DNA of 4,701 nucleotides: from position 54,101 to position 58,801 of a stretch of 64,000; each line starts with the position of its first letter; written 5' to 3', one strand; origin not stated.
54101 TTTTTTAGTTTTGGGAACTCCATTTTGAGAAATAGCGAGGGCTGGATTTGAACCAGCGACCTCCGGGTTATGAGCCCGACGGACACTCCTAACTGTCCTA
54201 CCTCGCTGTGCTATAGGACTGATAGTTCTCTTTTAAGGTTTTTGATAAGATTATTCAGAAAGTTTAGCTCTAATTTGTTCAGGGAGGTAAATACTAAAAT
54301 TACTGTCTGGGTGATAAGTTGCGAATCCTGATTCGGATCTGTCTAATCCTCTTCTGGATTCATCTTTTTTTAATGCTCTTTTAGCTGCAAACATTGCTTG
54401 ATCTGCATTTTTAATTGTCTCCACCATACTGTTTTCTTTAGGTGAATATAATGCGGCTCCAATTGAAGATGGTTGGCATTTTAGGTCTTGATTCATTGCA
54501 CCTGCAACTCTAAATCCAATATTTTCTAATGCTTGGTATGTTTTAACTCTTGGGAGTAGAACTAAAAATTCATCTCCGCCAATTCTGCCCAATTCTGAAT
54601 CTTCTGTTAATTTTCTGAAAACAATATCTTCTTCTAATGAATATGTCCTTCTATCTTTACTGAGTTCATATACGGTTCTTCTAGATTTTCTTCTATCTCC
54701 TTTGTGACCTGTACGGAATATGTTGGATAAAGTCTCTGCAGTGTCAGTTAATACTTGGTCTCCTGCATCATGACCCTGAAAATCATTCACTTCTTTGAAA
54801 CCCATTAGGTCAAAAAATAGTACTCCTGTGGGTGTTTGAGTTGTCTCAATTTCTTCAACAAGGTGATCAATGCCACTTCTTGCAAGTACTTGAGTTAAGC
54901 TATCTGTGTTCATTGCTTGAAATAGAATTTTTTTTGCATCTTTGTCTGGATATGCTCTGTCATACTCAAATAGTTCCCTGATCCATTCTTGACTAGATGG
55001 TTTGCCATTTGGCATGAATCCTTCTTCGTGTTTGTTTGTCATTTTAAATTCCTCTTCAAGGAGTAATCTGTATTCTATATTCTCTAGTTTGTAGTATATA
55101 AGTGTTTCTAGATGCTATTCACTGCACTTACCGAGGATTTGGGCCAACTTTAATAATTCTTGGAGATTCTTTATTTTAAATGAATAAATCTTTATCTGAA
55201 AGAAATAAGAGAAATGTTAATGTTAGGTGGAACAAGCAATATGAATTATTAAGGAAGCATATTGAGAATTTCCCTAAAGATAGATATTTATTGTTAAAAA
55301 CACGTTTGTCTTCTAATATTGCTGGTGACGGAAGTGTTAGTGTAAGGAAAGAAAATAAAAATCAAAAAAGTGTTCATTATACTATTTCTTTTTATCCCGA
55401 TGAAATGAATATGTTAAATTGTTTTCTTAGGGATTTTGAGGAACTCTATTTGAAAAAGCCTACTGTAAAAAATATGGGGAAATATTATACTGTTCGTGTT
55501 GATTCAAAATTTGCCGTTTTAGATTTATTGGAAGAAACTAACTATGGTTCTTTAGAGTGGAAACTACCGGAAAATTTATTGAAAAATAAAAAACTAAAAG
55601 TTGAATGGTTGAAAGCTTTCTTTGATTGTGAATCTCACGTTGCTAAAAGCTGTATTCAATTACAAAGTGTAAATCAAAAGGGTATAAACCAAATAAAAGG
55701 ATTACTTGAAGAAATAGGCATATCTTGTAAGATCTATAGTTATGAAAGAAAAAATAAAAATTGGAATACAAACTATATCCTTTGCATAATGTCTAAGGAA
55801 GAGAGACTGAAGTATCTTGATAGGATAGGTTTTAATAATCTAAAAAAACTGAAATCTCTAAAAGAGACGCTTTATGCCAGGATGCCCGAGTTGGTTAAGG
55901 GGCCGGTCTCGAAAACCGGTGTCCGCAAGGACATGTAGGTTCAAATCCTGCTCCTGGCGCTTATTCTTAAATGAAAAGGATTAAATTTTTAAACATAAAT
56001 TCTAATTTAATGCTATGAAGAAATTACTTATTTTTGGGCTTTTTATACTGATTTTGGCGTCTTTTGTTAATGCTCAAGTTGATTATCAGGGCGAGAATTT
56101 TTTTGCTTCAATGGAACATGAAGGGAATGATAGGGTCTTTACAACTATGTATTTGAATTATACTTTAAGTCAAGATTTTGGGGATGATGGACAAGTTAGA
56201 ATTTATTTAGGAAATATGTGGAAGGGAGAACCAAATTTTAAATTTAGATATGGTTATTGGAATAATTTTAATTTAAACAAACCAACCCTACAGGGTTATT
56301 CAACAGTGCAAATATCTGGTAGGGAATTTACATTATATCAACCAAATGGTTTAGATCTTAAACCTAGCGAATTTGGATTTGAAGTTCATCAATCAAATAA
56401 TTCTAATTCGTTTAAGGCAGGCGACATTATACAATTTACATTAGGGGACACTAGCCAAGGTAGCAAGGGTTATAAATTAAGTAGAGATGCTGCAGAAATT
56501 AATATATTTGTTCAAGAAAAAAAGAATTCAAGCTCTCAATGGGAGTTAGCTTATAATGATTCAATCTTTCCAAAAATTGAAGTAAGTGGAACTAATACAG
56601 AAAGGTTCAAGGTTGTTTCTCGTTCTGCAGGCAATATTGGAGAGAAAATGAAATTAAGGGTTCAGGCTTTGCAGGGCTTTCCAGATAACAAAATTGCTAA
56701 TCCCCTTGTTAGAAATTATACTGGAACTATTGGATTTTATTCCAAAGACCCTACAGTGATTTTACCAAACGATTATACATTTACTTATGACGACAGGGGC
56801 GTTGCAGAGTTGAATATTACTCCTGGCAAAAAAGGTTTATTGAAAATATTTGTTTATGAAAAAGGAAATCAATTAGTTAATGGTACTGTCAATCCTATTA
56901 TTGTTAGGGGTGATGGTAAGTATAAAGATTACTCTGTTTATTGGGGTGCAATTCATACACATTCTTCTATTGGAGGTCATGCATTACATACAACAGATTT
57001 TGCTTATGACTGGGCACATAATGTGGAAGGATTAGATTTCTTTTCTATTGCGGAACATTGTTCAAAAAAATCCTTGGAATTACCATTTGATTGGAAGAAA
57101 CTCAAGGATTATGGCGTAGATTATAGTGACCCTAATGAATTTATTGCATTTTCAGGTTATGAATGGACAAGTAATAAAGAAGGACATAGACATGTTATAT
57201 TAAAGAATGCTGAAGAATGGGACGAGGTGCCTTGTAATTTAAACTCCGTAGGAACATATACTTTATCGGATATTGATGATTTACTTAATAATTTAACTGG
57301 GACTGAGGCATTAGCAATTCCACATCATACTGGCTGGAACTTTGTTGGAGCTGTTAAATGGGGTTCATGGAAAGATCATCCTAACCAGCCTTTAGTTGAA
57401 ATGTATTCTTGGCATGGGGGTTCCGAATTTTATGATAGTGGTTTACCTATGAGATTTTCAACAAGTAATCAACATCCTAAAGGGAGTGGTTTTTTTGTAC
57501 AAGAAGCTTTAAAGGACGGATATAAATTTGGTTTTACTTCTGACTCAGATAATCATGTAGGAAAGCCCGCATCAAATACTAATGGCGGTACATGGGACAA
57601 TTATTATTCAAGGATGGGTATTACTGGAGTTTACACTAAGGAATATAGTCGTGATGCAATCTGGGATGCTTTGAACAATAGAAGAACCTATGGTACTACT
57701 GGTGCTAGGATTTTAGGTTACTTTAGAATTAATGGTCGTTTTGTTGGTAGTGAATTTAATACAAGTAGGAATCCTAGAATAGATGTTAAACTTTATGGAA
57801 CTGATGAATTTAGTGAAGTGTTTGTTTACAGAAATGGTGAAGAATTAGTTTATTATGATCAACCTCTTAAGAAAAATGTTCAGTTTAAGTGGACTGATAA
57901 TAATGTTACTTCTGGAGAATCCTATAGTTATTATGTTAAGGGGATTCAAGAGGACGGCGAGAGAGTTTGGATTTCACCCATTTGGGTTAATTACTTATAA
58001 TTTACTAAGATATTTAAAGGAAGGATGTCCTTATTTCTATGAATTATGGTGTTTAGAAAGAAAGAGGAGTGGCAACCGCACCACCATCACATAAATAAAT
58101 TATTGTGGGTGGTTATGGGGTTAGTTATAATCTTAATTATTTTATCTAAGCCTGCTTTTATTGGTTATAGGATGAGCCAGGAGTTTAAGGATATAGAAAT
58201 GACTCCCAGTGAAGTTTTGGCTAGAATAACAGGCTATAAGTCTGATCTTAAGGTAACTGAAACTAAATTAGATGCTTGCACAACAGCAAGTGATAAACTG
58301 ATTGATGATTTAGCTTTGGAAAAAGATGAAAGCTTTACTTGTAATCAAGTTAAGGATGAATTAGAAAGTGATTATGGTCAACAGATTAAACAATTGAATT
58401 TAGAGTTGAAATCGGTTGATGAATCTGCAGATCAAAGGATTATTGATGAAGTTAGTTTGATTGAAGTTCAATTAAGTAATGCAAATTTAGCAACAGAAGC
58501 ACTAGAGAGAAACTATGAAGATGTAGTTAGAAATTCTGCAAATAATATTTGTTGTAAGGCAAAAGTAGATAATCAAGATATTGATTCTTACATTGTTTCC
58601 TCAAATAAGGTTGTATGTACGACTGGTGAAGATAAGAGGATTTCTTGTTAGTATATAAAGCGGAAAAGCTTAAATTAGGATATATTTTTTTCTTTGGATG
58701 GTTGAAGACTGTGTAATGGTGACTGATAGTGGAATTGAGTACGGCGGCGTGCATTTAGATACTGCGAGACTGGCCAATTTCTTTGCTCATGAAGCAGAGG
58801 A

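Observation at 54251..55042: GGDEF (diguanylate-cyclase-like) protein in an archaeal genome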

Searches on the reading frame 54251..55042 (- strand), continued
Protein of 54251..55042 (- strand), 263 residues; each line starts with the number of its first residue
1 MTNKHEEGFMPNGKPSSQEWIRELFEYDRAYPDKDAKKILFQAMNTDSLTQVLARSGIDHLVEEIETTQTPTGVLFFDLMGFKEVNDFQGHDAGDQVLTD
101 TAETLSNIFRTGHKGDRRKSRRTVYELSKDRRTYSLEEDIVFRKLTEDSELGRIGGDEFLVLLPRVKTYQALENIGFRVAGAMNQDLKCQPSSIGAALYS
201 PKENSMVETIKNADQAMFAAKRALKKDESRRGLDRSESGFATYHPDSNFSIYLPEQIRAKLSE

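Call 57: search_protein_families(library=ncbifam, proteins=[window:54251-55042:-], max_evalue=0.001)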
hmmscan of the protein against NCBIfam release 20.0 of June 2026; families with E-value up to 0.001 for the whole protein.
window:54251-55042:- (263 aa): 17 families
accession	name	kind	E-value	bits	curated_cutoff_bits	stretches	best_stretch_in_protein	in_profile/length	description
NF007423.1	PRK09966.1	equivalog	8.1e-25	87.5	325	2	37-112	232-311/390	diguanylate cyclase DgcN/YfiN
TIGR00254.1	GGDEF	domain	1.4e-21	76.9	37.4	2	45-111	6-76/168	diguanylate cyclase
NF038266.1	diguan_SiaD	equivalog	1e-19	70.9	290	2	35-111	85-165/252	biofilm regulation diguanylate cyclase SiaD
NF007474.0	PRK10060.1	equivalog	6.1e-18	64.4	782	2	34-110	227-305/663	cyclic di-GMP phosphodiesterase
NF007380.0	PRK09894.1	equivalog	1.1e-16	61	256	1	39-111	124-198/296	diguanylate cyclase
NF007135.0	PRK09581.1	equivalog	1.5e-14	53.6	474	1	46-110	294-362/457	PleD family two-component system response regulator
NF045675.1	PhdiestaseDibA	equivalog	9.3e-13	47.4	980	2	49-111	208-274/623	phosphodiesterase DibA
NF051473.1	DigCycDgcsShew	equivalog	1.4e-12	47.6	400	2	47-112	138-207/291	diguanylate cyclase DgcS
NF011955.1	PRK15426.1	equivalog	6.8e-12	44.3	408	1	47-111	401-469/564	cellulose biosynthesis regulator diguanylate cyclase DgcQ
NF052458.1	PhdiestGepA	equivalog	1.6e-11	43.1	1200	1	40-111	421-490/840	phosphodiesterase GepA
NF041606.1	dguan_cyc_DgcA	equivalog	8.2e-11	41.4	370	1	62-114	200-252/340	diguanylate cyclase DgcA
NF007298.0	PRK09776.1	equivalog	6.8e-10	37.5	1135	1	46-111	686-755/1111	diguanylate cyclase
NF053781.1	cdiGMPphdstlr2612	equivalog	7.1e-09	33.9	1600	1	47-109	843-910/1268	Tlr1612 family c-di-GMP phosphodiesterase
NF007599.0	PRK10245.1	equivalog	1.5e-08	33.5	402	0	41-110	206-280/371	diguanylate cyclase AdrA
NF040885.1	diguan_DgcJ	equivalog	3.9e-08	32.5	500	1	58-111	359-412/493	diguanylate cyclase DgcJ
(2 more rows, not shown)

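Call 78: predict_structure(alignment_id=A4)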
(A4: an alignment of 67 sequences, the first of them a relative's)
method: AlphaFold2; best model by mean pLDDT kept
length: 258 residues; sequences in the alignment: 67
mean_pLDDT: 88.8   pTM: 0.84
mean pLDDT of the five models: 88.8, 87.3, 86.9, 86.8, 85.8
residues with pLDDT >= 90: 180; 70-90: 45; 50-70: 31; < 50: 2
segments of 3 or more residues with pLDDT < 50: none
pLDDT, mean of each block of 10 residues (from residue 1): 78 89 94 95 94 96 97 98 97 97 93 70 66 51 76 97 96 93 91 97 98 98 81 87 92 87
secondary structure, 60 per line:
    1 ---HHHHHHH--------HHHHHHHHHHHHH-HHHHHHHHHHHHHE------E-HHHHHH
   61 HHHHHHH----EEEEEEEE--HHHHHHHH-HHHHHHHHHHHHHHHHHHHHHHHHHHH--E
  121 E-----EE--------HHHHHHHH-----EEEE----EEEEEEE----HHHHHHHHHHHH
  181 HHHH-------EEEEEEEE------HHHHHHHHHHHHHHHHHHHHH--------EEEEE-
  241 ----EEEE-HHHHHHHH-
elements in order: H4-10 H19-31 H33-45 H55-67 E72-79 H82-89 H91-117 H137-144 E150-153 E158-164 H169-184 E192-199 H206-226 E235-239 E245-248 H250-257

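Call 79: find_encoding_contigs(protein=P0138, flank=8000, max_places=2)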
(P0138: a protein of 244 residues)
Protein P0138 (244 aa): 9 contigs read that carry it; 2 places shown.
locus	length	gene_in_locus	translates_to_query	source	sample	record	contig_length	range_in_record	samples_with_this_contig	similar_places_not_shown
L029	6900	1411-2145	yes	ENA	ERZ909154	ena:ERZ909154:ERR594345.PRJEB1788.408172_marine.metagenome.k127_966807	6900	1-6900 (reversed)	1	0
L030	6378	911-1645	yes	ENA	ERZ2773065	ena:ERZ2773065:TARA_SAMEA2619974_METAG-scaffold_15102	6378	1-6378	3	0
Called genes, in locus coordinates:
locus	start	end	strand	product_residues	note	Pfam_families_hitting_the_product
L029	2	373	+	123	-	?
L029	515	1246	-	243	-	PF01978:TrmB, PF08221:HTH_9 (weak)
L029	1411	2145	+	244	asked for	PF00990:GGDEF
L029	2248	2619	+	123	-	-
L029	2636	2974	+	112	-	-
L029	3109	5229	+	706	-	PF13715:CarbopepD_reg_2 (faint), PF20598:DUF6795 (faint), PF13620:CarboxypepD_reg (weak)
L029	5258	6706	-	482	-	PF11074:DUF2779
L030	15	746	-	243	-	PF01978:TrmB, PF08221:HTH_9 (weak)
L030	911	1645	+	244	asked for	PF00990:GGDEF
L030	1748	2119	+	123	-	-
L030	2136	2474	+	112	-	-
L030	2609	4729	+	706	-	PF13715:CarbopepD_reg_2 (faint), PF20598:DUF6795 (faint), PF13620:CarboxypepD_reg (weak)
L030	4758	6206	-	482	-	PF11074:DUF2779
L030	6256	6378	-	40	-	?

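Call 80: find_encoding_contigs(protein=P0124, flank=8000, max_places=2)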
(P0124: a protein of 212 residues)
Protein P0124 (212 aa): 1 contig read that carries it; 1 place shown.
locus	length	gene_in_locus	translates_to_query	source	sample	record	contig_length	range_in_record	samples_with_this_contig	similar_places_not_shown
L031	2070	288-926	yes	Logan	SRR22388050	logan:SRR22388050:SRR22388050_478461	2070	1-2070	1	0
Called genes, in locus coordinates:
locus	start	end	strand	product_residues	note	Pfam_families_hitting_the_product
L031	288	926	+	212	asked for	PF00990:GGDEF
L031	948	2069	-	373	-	?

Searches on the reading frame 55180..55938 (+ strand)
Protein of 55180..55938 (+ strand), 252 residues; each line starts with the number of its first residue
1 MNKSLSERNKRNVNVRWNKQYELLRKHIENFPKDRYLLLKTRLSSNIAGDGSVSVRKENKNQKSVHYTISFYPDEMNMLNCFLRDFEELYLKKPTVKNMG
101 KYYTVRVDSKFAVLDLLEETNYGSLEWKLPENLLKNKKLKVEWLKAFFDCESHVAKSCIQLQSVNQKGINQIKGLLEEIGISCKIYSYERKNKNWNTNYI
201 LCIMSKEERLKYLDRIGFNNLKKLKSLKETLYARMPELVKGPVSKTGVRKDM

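Call 3: search_protein_families(library=pfam, proteins=[window:55180-55938:+], max_evalue=0.1)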
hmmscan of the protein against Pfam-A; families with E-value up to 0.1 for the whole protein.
window:55180-55938:+ (252 aa): 3 families
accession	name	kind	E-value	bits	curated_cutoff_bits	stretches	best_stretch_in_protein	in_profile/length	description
PF14528.11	LAGLIDADG_3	-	3.2e-13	50.2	22.5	1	140-217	3-82/82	LAGLIDADG-like domain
PF18052.6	Rx_N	-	0.0056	17.2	27.7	1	56-98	14-56/93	Rx N-terminal domain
PF02958.26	EcKL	-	0.055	13.2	22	0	58-124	36-105/294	Ecdysteroid kinase-like family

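Call 56: search_protein_families(library=padloc, proteins=[window:55180-55938:+], max_evalue=0.01)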
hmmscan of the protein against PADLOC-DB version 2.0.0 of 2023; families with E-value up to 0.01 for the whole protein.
window:55180-55938:+ (252 aa): 0 families

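Call 57: search_protein_families(library=ncbifam, proteins=[window:55180-55938:+], max_evalue=0.001)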
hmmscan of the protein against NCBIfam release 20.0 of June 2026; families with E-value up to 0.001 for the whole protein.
window:55180-55938:+ (252 aa): 3 families
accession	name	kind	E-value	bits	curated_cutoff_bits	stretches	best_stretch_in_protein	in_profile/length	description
NF003157.0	PRK04132.1-2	equivalog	7.6e-09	34.1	1103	1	10-243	136-368/864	replication factor C small subunit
NF006207.0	PRK08332.1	equivalog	2.9e-08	31.4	2400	1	33-225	433-568/1684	vitamin B12-dependent ribonucleotide reductase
NF003159.0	PRK04132.1-4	equivalog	2.4e-05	22.6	999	1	142-228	267-342/852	replication factor C small subunit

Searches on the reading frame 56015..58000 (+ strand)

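Call 3: search_protein_families(library=pfam, proteins=[window:56015-58000:+], max_evalue=0.1)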
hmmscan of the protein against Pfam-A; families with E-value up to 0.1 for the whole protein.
window:56015-58000:+ (661 aa): 1 family
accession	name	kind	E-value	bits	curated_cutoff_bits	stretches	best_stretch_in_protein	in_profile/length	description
PF12228.14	DUF3604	-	2.2e-13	49.9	20.4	2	358-439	135-222/591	Protein of unknown function (DUF3604)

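Call 56: search_protein_families(library=padloc, proteins=[window:56015-58000:+], max_evalue=0.01)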
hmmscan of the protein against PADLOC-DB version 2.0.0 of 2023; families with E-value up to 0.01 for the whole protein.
window:56015-58000:+ (661 aa): 0 families

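Call 57: search_protein_families(library=ncbifam, proteins=[window:56015-58000:+], max_evalue=0.001)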
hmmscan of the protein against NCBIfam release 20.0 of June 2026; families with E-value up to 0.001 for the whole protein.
window:56015-58000:+ (661 aa): 0 families

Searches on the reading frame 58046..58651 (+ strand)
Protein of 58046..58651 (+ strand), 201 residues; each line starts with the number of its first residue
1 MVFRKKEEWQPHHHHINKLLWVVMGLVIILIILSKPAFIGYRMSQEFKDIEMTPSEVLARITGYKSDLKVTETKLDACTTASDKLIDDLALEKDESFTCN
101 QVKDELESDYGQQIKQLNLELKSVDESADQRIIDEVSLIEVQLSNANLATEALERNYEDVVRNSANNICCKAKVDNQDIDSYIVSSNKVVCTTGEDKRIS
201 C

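Call 3: search_protein_families(library=pfam, proteins=[window:58046-58651:+], max_evalue=0.1)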
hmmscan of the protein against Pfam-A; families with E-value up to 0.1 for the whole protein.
window:58046-58651:+ (201 aa): 1 family
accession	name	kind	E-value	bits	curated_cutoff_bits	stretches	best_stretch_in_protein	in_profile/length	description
PF09581.16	Spore_III_AF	-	0.0002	21.9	28.3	1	17-156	20-162/185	Stage III sporulation protein AF (Spore_III_AF)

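Call 56: search_protein_families(library=padloc, proteins=[window:58046-58651:+], max_evalue=0.01)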
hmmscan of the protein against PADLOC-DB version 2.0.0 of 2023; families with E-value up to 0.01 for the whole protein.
window:58046-58651:+ (201 aa): 0 families

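Call 57: search_protein_families(library=ncbifam, proteins=[window:58046-58651:+], max_evalue=0.001)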
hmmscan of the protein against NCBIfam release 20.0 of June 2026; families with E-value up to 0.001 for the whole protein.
window:58046-58651:+ (201 aa): 0 families
